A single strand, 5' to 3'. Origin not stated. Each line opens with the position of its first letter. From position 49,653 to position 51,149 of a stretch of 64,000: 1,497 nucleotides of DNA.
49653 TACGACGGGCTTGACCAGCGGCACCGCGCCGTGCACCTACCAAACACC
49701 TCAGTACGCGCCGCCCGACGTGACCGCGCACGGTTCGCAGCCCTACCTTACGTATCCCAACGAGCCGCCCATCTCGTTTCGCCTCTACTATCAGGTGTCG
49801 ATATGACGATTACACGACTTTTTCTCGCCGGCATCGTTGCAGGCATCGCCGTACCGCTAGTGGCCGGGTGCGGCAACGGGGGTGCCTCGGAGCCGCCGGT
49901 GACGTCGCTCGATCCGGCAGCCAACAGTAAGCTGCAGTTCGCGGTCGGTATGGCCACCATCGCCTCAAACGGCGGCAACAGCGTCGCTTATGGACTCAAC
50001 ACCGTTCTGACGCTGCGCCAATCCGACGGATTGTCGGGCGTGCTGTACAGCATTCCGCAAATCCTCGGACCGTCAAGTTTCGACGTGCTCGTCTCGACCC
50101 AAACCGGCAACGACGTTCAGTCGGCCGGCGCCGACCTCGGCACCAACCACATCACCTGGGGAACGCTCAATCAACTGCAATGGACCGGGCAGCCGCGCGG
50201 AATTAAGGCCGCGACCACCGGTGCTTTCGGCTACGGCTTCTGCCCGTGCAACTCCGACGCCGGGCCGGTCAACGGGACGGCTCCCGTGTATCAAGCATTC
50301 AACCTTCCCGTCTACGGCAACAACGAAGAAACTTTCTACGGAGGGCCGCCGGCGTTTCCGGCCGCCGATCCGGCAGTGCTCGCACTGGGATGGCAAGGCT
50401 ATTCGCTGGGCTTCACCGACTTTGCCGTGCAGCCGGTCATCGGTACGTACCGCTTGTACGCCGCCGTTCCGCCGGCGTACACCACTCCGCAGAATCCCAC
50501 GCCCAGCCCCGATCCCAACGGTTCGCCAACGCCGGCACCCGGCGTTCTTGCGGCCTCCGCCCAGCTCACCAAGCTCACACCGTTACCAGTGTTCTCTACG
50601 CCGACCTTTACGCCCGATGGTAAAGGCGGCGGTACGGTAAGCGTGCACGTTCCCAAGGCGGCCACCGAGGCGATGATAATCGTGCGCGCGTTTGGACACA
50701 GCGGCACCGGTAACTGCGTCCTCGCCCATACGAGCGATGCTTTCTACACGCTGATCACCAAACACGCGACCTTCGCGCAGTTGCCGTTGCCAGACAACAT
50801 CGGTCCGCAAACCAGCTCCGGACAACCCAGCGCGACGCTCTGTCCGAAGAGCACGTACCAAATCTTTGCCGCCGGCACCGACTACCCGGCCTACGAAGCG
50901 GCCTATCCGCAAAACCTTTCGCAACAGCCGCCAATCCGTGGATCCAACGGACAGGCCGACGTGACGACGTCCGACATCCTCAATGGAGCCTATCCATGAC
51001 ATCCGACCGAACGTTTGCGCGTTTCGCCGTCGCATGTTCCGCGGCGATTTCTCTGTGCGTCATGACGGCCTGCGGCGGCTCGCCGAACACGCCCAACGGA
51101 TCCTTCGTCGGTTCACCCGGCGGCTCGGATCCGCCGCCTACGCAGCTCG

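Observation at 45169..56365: LuxR-adjacent six-gene envelope operon: SusC-like TonB-dependent receptor plus five lipoproteins, three of them unassignable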

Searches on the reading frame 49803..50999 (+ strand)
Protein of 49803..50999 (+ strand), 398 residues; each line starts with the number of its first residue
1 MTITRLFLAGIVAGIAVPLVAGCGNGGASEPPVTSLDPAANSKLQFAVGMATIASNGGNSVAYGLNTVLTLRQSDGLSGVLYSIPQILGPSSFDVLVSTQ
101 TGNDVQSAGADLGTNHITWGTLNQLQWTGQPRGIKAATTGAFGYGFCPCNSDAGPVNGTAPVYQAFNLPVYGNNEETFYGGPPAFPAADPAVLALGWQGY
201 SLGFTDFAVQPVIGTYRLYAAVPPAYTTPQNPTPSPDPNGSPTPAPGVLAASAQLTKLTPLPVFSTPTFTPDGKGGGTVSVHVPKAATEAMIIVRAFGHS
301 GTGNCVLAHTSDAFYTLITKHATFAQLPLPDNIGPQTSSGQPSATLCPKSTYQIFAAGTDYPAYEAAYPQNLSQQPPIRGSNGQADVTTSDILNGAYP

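Call 4: search_protein_families(library=pfam, proteins=[window:49803-50999:+], max_evalue=0.1)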
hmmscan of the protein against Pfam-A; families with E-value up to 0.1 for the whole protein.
window:49803-50999:+ (398 aa): 0 families

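Call 5: search_protein_families(library=ncbifam, proteins=[window:49803-50999:+], max_evalue=0.1)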
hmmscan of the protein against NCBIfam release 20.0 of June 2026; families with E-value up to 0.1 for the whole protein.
window:49803-50999:+ (398 aa): 0 families

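Call 14: find_homologous_proteins(query=window:49803-50999:+)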
Query window:49803-50999:+ (398 aa): 305 proteins with E <= 0.001 among 8000 candidates; the best 120 are listed.
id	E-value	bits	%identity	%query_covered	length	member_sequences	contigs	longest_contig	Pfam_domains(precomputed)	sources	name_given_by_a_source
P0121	2.2e-262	888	100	100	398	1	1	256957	-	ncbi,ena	-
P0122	2.0e-249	845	94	100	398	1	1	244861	-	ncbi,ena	-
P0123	1.1e-228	777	87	100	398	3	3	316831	-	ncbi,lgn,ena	-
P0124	3.6e-218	742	83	100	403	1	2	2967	-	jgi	jgi:hypothetical protein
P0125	1.9e-214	730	83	99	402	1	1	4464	-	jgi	jgi:hypothetical protein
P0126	5.4e-211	719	84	95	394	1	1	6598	-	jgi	jgi:hypothetical protein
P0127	1.2e-208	711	79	100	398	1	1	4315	-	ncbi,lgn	ncbi:MAG: hypothetical protein WB615_15530 [Candidatus Tumulicola sp.]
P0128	5.8e-207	705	80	94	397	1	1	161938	-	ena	-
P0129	8.8e-205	698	79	99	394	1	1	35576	-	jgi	jgi:hypothetical protein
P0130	6.4e-201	686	78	96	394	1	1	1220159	-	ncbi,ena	-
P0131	3.6e-200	683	76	100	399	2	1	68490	-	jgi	jgi:hypothetical protein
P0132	4.1e-200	683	76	100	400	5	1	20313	-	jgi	jgi:hypothetical protein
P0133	6.7e-200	682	76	100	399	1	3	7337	-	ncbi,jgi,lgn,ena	ncbi:MAG TPA: hypothetical protein VIJ77_08915 [Candidatus Tumulicola sp.]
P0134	2.4e-199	680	79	94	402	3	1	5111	-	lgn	-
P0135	4.4e-199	680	77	96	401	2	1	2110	-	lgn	-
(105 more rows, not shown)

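Call 17: search_solved_structures(query=A1, max_evalue=10, show_alignments=0)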
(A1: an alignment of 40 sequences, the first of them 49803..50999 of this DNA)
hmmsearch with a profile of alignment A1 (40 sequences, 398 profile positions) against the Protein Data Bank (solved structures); distinct sequences matched with E-value up to 10: 1.
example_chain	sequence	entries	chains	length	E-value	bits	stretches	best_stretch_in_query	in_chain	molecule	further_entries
9wcx_q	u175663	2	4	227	7.5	8.4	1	230-287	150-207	Lipoprotein lpqE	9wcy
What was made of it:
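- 49803..50999 (+): g2: partner lipoprotein, 398 aa. It has a novel N-terminal domain and a C-terminal Ig/FN3-like sandwich, and is always adjacent to g1. No Pfam, NCBIfam or PDB match (calls 4, 5, 17).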

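Call 20: find_related_loci(query=A1, collection=genome_contigs, flank=10000)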
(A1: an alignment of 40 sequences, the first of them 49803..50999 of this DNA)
Query A1 (398 aa) in genome_contigs; peptide patterns used: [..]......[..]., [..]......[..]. (x = any residue, [..] = any of these).
108 stretches matched a pattern; 97 encode a relative of the query (tblastn E <= 1e-3); the best 80 are kept; 80 distinct loci.
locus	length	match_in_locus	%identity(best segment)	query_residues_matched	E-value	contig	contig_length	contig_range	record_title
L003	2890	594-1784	79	1-398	0e+0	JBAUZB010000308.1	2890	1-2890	MAG: Candidatus Tumulicola sp. isolate MFD09279_ilm_asm_bin10 k127_102493, whole genome shotgun sequence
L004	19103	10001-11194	87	1-398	0e+0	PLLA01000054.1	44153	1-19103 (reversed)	MAG: Vulcanimicrobiota bacterium isolate palsa_1529 73.20120800_P1D.16_contig_5272, whole genome shotgun sequence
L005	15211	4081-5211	76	22-398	0e+0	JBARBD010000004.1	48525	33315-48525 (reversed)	MAG: Candidatus Baltobacteraceae bacterium isolate MFD05764_ilm_asm_bin39 k127_874541, whole genome shotgun sequence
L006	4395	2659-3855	76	1-398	0e+0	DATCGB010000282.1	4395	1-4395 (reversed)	MAG TPA_asm: Candidatus Tumulicola sp. isolate SMAG_U7795 k141_399446, whole genome shotgun sequence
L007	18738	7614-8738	76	23-397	0e+0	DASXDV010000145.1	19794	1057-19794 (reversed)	MAG TPA_asm: Candidatus Tumulicola sp. isolate SMAG_U5095 k141_3240696, whole genome shotgun sequence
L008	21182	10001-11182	73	3-398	0e+0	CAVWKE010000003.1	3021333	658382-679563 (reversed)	MAG: Candidatus Eremiobacteraeota bacterium isolate MFD05513.bin.1.5 genome assembly, contig: contig_3436, whole genome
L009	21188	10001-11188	72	5-398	0e+0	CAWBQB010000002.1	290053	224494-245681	MAG: Candidatus Eremiobacteraeota bacterium isolate MFD01872.bin.1.327 genome assembly, contig: contig_52042, whole geno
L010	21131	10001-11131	73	22-398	0e+0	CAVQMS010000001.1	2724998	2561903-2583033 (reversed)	MAG: Candidatus Eremiobacteraeota bacterium isolate MFD00125.bin.1.38 genome assembly, contig: contig_4713, whole genome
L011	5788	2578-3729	76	15-398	0e+0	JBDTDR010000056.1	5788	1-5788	MAG: Candidatus Tumulicola sp. isolate cluster2_bin.184 k127_3750739, whole genome shotgun sequence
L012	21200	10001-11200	73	1-398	0e+0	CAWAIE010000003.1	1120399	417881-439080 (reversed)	MAG: Candidatus Eremiobacteraeota bacterium isolate MFD02671.bin.1.97 genome assembly, contig: contig_19966, whole genom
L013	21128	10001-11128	74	23-398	0e+0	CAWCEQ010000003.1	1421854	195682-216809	MAG: Candidatus Eremiobacteraeota bacterium isolate MFD09495.bin.1.27 genome assembly, contig: contig_563, whole genome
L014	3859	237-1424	72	3-398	0e+0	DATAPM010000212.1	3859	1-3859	MAG TPA_asm: Candidatus Baltobacteraceae bacterium isolate SMAG_U5441 k141_1249388, whole genome shotgun sequence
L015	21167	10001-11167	71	10-398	0e+0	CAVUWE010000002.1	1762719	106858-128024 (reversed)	MAG: Candidatus Eremiobacteraeota bacterium isolate MFD01138.bin.1.150 genome assembly, contig: contig_20219, whole geno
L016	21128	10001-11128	71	23-398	0e+0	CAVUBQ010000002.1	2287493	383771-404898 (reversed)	MAG: Candidatus Eremiobacteraeota bacterium isolate MFD05521.bin.2.14 genome assembly, contig: contig_4698, whole genome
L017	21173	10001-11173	71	14-398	0e+0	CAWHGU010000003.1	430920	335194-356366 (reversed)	MAG: Candidatus Eremiobacteraeota bacterium isolate MFD00731.bin.1.164 genome assembly, contig: contig_46902, whole geno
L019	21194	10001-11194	66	1-398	0e+0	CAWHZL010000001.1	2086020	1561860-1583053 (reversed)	MAG: Candidatus Eremiobacteraeota bacterium isolate MFD04463.bin.1.211 genome assembly, contig: contig_13461, whole geno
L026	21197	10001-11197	67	1-398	2e-177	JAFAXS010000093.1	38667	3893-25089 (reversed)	MAG: Vulcanimicrobiota bacterium isolate CP_BM_RX_R7_9 BM_RX_R7_k147_2058479, whole genome shotgun sequence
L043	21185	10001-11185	63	7-398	5e-161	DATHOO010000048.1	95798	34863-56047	MAG TPA_asm: Candidatus Acidiferrales bacterium isolate SMAG_U12686 k141_2363365, whole genome shotgun sequence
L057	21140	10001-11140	63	17-398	2e-155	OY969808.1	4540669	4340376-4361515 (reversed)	MAG: Candidatus Eremiobacteraeota bacterium isolate MFD04463.bin.c.1 genome assembly, chromosome: 1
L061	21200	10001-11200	62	1-398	1e-150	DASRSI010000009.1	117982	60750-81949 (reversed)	MAG TPA_asm: Candidatus Cybelea sp. isolate SMAG_U5646 k141_2039370, whole genome shotgun sequence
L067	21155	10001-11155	60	23-398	1e-145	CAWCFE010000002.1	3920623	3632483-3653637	MAG: Candidatus Eremiobacteraeota bacterium isolate MFD09495.bin.1.110 genome assembly, contig: contig_2690, whole genom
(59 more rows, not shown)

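Call 24: predict_structure(alignment_id=A1)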
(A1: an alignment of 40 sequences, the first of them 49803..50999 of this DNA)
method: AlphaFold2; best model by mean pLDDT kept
length: 398 residues; sequences in the alignment: 40
mean_pLDDT: 49.2   pTM: 0.47
mean pLDDT of the five models: 49.2, 48.8, 46.5, 45.1, 44.4
residues with pLDDT >= 90: 41; 70-90: 69; 50-70: 41; < 50: 247
segments of 3 or more residues with pLDDT < 50: 18-212, 214-254, 366-376
pLDDT, mean of each block of 10 residues (from residue 1): 55 53 29 32 31 32 32 26 30 33 30 27 34 27 26 27 29 25 28 29 34 45 29 33 32 54 86 96 86 82 86 80 90 83 92 82 54 47 64 89
secondary structure, 60 per line:
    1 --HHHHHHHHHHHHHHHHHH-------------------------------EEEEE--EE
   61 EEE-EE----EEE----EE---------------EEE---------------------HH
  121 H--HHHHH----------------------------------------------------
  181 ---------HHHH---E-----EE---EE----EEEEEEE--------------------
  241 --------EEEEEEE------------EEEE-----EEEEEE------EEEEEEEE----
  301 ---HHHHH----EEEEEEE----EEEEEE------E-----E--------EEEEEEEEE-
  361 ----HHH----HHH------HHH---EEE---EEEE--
elements in order: H3-20 E52-56 E59-63 E71-73 E95-97 H124-128 H190-193 E214-220 E249-255 E268-271 E277-282 E289-296 H304-308 E313-319 E324-329 E351-359 E387-389 E393-396

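Call 29: fold_search(model_id=the predicted structure, library=pdb)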
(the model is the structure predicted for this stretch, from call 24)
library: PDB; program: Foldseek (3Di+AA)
matches with E <= 10: 1516; with E <= 0.001: 0
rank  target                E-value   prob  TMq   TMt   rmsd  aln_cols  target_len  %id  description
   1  2xyc                  1.4e-03  1.00  0.19  0.25  12.1       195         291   12  CRYSTAL STRUCTURE OF NCAM2 IGIV-FN3I (released 2011-02-23)
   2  8fn9_F                5.7e-03  1.00  0.19  0.59   4.3       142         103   12  Crystal structure of the C-terminal Fg domain of TNR with the single FN domain of PTPRZ (released 2023-07-12)
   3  3hrz_B                5.7e-03  0.63  0.14  0.22  15.7       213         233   11  Cobra Venom Factor (CVF) in complex with human factor B (released 2009-07-07)
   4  6pol_E                6.1e-03  0.98  0.17  0.52   6.0       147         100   12  Crystal structure of the human NELL1 EGF1-3-Robo3 FN1 complex (released 2020-05-06)
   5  4m4p_A                6.4e-03  0.94  0.19  0.16   8.0       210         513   10  Crystal structure of EPHA4 ectodomain (released 2013-10-30)
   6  8fn9_D                8.1e-03  0.99  0.18  0.56   4.6       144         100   14  Crystal structure of the C-terminal Fg domain of TNR with the single FN domain of PTPRZ (released 2023-07-12)
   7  6pol_C                8.1e-03  0.97  0.17  0.51   6.1       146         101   12  Crystal structure of the human NELL1 EGF1-3-Robo3 FN1 complex (released 2020-05-06)
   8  7ceg_A                8.6e-03  0.93  0.19  0.19  14.0       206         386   14  Crystal structure of the complex between mouse PTP delta and neuroligin-3 (released 2021-02-24)
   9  7s0q_A                9.1e-03  0.92  0.16  0.11  12.2       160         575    9  Head region of a complex of IGF-I with the ectodomain of a hybrid insulin receptor / type 1 insulin-like growth factor (released 2022-07-06)
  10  4y5v_F                9.1e-03  0.90  0.21  0.35  11.6       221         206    8  Diabody 305 complex with EpoR (released 2015-04-29)
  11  8fn9_H                1.1e-02  0.99  0.18  0.57   4.8       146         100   14  Crystal structure of the C-terminal Fg domain of TNR with the single FN domain of PTPRZ (released 2023-07-12)
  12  5mtj_B                1.3e-02  0.97  0.17  0.55   5.8       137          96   12  Yes1-SH2 in complex with monobody Mb(Yes_1) (released 2017-04-05)
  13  7u6e_F                1.3e-02  0.57  0.12  0.15  16.5       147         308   12  Head region of insulin receptor ectodomain (A-isoform) bound to the non-insulin agonist IM462 (released 2022-10-05)
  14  5ou7_A                1.3e-02  0.51  0.16  0.30  11.1       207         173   11  Crystal structure of the Glycoprotein VI loop truncation mutant PAVS-PAPYKN (released 2018-09-05)
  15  4y61_A                1.4e-02  0.84  0.17  0.18  13.1       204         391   15  Crystal structure of the complex between Slitrk2 LRR1 and PTP delta Ig1-Fn1 (released 2015-06-03)
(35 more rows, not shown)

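Call 68: search_protein_families(library=pfam, proteins=[L019:1498-3411:+, L043:11188-13125:+, L057:11191-12987:+, L026:3800-4933:+, L057:3506-4708:+, L015:5441-6634:+, L061:10001-11200:+, L067:10001-11155:+], max_evalue=0.05)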
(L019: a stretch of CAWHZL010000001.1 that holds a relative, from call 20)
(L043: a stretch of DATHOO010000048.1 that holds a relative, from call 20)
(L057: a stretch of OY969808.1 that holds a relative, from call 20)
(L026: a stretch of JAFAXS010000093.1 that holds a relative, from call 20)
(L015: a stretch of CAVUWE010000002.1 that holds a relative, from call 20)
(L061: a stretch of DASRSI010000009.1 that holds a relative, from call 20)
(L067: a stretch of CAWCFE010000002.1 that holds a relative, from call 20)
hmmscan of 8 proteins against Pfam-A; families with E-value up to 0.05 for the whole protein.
L019:1498-3411:+ (638 aa): 2 families
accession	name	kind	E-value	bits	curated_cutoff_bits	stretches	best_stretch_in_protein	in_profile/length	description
PF06739.17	SBBP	-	2.2e-05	24.7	20.5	1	316-334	11-29/38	Beta-propeller repeat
PF01436.27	NHL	-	0.00036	20.8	20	0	319-333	3-17/28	NHL repeat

L043:11188-13125:+ (646 aa): 2 families
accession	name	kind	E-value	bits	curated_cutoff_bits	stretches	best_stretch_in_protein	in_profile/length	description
PF06739.17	SBBP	-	0.00015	22.1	20.5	0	322-341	10-29/38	Beta-propeller repeat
PF01436.27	NHL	-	0.014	15.9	20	0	326-340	3-17/28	NHL repeat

L057:11191-12987:+ (599 aa): 0 families

L026:3800-4933:+ (378 aa): 4 families
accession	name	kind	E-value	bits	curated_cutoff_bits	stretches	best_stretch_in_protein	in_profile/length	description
PF00196.25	GerE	-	3.1e-14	52.8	23.5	1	323-376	2-55/57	Bacterial regulatory proteins, luxR family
PF13384.12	HTH_23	-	0.00075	19.7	24.6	1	330-359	9-38/50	Homeodomain-like domain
PF13936.12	HTH_38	-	0.0052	16.9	27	1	329-359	11-41/44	Helix-turn-helix domain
PF08281.18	Sigma70_r4_2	-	0.036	14.2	25.7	0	341-360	29-48/54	Sigma-70, region 4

L057:3506-4708:+ (401 aa): 11 families
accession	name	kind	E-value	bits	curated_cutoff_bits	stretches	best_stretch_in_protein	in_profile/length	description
PF00196.25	GerE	-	1.2e-14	54.1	23.5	1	347-400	2-55/57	Bacterial regulatory proteins, luxR family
PF13384.12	HTH_23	-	0.00019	21.6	24.6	1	351-383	7-38/50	Homeodomain-like domain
PF11268.13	DUF3071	-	0.00094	19.8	26.9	1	323-387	32-93/168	Protein of unknown function (DUF3071)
PF13936.12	HTH_38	-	0.0018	18.4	27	1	357-383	15-41/44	Helix-turn-helix domain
PF08281.18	Sigma70_r4_2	-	0.0028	17.7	25.7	1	347-387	10-51/54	Sigma-70, region 4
PF04967.18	HTH_10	-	0.004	17.4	23.1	1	361-390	22-51/53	HTH DNA binding domain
PF07638.17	Sigma70_ECF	-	0.0093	16.3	21.1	1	353-384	142-173/185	ECF sigma factor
PF13542.12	HTH_Tnp_ISL3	-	0.02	14.8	27.4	0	354-381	19-45/51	Helix-turn-helix domain of transposase family ISL3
PF21476.4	PF0610-like_N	-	0.024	15.3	33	0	349-386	1-38/50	PF0610-like, N-terminal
PF04545.22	Sigma70_r4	-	0.033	14.2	24.1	0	347-390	4-48/50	Sigma-70, region 4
PF13412.12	HTH_24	-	0.048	13.7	21.9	0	362-384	17-39/48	Winged helix-turn-helix DNA-binding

L015:5441-6634:+ (398 aa): 3 families
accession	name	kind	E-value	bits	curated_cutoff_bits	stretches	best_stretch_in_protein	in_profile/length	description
PF00196.25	GerE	-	6.6e-13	48.5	23.5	1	337-390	1-54/57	Bacterial regulatory proteins, luxR family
PF13384.12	HTH_23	-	0.0073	16.5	24.6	1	344-374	8-38/50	Homeodomain-like domain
PF12862.13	ANAPC5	-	0.013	15.9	23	1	62-115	17-70/91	Anaphase-promoting complex subunit 5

L061:10001-11200:+ (400 aa): 0 families

L067:10001-11155:+ (385 aa): 0 families
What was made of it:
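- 50996..53059 (+): g3: lipoprotein, 687 aa. It has an unassigned beta-rich N-terminal ~270 aa and a C-terminal SBBP/NHL-type beta-propeller with ~62-aa blades (about residues 312-634). Three orthologues exceed the SBBP gathering score (call 68).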

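Call 72: search_protein_representatives(alignment_id=A1)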
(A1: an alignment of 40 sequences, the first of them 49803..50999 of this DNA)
Query: 40 sequences, 398 profile positions. Proteins with E-value up to 0.001 (for the whole library): 297; up to 1e-10: 220; up to 1e-30: 85. The best 150 are listed.
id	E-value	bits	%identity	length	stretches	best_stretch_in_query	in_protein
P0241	9.4e-175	597.5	-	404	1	10-398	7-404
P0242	4.9e-120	417.4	-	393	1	13-397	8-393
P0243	6.9e-114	397.1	-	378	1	10-398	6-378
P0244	2.6e-113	395.2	-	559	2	190-394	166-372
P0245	3.5e-110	384.9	-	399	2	11-200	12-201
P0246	1.5e-105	369.6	-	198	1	5-199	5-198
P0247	7.3e-103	360.8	-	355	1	53-398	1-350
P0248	2.3e-102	359.1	-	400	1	9-397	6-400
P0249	8.4e-88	311.2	-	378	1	10-398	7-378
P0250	1.6e-84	300.4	-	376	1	163-376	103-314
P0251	5.1e-83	295.5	-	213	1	10-212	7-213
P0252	1.6e-79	283.9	-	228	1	5-160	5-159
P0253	6.9e-77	275.3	-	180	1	222-398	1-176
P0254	7.1e-77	275.2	-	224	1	33-177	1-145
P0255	2.9e-76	273.2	-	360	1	14-395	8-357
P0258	1.5e-61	224.8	-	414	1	9-392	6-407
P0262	2.1e-56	207.8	-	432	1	8-398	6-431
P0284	1.9e-40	155.3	-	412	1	11-390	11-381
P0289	5.3e-39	150.5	-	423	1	12-390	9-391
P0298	2.8e-37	144.9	-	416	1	11-396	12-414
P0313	1.8e-33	132.3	-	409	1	14-395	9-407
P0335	9.1e-29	116.8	-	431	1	17-390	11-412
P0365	2.0e-24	102.5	-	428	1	9-393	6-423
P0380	4.0e-22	94.9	-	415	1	12-390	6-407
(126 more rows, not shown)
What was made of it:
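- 49803..50999 (+): The family has 297 clusters at 50% identity (call 72).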

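Call 73: list_cluster_members(proteins=[P0242, P0258, P0262, P0284, P0289, P0298, P0313, P0335, P0365, P0380])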
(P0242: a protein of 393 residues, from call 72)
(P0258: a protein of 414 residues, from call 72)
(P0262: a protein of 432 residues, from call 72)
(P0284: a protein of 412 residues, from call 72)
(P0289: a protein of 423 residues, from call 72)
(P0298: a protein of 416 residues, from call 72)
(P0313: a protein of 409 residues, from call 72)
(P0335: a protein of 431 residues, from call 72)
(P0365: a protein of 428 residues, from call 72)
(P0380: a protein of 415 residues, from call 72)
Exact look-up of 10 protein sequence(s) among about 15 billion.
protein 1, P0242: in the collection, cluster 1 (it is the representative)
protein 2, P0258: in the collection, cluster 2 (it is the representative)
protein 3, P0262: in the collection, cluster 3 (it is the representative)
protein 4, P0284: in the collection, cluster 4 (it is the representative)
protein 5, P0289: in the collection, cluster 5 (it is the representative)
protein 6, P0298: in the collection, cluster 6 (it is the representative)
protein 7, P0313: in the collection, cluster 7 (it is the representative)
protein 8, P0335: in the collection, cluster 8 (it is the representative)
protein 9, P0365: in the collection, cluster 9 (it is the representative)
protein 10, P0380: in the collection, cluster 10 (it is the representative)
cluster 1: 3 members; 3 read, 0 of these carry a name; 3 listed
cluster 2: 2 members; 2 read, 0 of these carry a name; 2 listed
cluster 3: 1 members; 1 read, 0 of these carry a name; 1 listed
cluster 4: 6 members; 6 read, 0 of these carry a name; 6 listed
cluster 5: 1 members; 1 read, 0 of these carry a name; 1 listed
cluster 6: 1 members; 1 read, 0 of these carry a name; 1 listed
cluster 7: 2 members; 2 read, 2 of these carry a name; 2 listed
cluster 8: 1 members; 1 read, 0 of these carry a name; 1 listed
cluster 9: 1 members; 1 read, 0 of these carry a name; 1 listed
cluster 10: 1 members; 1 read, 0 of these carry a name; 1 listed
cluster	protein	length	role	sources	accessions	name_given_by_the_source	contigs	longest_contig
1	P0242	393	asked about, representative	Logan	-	-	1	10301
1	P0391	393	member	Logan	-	-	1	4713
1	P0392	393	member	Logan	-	-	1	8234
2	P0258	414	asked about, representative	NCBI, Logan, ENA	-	-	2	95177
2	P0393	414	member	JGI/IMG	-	-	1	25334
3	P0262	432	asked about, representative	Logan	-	-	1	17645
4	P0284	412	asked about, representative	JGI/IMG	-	-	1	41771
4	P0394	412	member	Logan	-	-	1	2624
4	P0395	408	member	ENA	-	-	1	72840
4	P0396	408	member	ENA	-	-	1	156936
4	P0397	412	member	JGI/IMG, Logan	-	-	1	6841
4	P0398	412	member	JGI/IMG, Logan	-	-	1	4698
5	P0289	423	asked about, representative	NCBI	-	-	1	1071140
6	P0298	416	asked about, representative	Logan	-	-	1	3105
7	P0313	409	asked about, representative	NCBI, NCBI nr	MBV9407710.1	MAG: hypothetical protein JO164_02735 [Candidatus Eremiobacteraeota bacterium] | hypothetical protein [Candidatus Eremiobacteraeota bacterium]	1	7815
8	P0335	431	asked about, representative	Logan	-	-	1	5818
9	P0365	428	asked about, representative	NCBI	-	-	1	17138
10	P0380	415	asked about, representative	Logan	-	-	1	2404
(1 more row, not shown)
